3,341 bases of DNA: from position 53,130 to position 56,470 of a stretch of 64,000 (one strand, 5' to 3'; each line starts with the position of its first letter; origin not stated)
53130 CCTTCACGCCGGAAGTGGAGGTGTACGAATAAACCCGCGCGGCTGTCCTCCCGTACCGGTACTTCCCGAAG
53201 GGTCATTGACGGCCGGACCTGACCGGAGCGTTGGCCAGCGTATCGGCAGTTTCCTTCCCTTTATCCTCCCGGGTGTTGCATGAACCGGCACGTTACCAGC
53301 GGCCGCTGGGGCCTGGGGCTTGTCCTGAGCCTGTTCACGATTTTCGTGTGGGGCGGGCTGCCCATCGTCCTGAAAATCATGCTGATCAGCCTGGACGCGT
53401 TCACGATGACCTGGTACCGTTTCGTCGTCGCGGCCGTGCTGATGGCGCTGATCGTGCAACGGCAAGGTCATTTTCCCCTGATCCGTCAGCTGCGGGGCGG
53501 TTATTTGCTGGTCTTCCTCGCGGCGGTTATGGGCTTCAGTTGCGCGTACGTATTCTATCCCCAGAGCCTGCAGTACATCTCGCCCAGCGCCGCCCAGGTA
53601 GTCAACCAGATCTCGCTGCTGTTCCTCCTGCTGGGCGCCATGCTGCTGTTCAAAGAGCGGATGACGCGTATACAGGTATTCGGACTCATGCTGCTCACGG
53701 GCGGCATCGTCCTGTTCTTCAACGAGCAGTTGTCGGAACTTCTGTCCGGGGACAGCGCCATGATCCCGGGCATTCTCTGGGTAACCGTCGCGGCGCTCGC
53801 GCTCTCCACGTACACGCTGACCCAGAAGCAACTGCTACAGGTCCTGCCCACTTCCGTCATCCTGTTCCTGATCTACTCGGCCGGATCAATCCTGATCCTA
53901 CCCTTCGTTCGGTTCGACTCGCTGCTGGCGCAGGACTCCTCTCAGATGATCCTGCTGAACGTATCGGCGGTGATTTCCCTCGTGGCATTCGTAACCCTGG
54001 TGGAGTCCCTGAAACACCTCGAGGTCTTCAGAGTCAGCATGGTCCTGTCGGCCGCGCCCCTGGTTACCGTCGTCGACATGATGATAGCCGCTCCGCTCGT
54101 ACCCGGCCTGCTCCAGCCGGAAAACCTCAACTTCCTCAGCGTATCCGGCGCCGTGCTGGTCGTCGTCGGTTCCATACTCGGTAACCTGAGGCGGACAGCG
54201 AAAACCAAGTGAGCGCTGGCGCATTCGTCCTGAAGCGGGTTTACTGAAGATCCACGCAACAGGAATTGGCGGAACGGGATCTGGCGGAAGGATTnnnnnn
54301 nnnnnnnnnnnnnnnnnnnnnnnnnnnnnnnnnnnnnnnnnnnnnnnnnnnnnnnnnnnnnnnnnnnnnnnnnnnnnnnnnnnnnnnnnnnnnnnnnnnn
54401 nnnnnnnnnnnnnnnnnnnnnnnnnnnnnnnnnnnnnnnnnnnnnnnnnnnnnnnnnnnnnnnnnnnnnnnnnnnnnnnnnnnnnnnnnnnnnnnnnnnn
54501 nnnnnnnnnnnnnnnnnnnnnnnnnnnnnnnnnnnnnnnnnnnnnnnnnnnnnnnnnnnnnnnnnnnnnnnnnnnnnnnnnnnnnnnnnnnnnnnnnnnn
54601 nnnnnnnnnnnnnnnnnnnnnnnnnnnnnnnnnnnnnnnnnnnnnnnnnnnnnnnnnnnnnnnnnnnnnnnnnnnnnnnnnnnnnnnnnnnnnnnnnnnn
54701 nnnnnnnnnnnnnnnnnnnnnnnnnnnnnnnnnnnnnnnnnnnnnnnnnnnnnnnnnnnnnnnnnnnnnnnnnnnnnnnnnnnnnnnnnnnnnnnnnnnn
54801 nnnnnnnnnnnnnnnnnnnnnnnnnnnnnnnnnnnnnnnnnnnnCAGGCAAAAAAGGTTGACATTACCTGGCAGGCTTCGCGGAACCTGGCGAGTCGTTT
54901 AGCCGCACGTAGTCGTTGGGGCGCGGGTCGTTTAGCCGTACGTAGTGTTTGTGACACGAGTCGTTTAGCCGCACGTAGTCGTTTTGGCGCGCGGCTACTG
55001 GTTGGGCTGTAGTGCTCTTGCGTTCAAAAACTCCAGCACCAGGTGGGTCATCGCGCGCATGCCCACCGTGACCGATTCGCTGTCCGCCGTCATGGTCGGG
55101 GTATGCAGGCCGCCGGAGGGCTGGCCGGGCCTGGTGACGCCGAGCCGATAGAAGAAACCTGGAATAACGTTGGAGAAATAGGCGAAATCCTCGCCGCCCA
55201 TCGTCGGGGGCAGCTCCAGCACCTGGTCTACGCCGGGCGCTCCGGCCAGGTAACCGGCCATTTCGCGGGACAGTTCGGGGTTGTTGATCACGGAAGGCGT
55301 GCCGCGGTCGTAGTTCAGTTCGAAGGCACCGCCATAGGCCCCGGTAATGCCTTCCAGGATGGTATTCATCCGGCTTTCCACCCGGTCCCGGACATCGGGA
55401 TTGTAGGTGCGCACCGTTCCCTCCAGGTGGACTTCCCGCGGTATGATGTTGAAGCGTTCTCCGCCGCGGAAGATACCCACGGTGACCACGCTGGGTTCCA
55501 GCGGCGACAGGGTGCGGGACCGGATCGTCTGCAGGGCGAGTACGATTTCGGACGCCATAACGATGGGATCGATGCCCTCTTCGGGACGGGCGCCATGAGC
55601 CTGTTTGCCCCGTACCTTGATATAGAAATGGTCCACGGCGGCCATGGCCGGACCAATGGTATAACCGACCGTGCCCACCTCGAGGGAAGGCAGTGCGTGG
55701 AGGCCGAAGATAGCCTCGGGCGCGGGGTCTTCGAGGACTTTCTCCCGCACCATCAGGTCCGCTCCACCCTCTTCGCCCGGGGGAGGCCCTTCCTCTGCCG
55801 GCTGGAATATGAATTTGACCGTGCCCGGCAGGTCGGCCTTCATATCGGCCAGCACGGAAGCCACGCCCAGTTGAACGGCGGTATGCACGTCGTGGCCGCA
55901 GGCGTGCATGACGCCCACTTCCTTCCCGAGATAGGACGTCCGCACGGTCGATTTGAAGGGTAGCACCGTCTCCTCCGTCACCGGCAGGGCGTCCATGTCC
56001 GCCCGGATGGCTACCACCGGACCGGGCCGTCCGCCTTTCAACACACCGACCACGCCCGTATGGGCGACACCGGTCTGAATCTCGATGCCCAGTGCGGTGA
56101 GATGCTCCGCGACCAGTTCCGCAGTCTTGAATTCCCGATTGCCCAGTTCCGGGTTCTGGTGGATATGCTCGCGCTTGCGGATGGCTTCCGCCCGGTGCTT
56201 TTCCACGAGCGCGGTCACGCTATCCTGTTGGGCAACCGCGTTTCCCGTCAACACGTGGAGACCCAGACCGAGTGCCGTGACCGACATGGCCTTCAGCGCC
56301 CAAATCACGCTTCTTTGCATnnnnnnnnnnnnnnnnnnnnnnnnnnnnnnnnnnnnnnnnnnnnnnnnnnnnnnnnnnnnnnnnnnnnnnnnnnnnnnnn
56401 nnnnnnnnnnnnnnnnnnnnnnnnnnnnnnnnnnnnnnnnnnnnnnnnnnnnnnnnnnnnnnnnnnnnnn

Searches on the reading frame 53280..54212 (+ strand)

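Call 65: search_protein_families(library=pfam, proteins=[window:53280-54212:+], max_evalue=0.000001)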
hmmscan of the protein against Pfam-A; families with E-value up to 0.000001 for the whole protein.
window:53280-54212:+ (310 aa): 1 family
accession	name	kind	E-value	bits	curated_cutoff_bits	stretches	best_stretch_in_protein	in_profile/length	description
PF00892.27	EamA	-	1.9e-28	99.9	28.2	2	12-147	2-134/135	EamA-like transporter family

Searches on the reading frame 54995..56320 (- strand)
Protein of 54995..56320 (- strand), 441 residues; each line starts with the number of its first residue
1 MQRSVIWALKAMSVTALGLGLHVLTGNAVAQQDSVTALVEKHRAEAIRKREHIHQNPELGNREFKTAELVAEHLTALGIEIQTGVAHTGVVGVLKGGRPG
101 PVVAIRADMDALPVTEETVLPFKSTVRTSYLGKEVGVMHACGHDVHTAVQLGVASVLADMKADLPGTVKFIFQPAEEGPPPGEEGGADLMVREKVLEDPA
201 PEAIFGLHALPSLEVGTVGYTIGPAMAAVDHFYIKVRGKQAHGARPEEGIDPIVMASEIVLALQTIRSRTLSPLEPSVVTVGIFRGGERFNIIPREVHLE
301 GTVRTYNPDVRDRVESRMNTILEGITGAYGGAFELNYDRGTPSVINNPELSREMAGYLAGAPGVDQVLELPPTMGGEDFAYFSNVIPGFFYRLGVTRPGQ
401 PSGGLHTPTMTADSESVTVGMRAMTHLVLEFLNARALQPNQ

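Call 65: search_protein_families(library=pfam, proteins=[window:54995-56320:-], max_evalue=0.000001)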
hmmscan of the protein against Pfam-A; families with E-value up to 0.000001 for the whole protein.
window:54995-56320:- (441 aa): 2 families
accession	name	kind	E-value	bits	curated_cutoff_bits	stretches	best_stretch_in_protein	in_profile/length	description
PF01546.33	Peptidase_M20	-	1.7e-39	136.3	24.6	1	104-429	1-205/206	Peptidase family M20/M25/M40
PF07687.19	M20_dimer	-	2.6e-14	53.5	21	1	232-323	9-100/107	Peptidase dimerisation domain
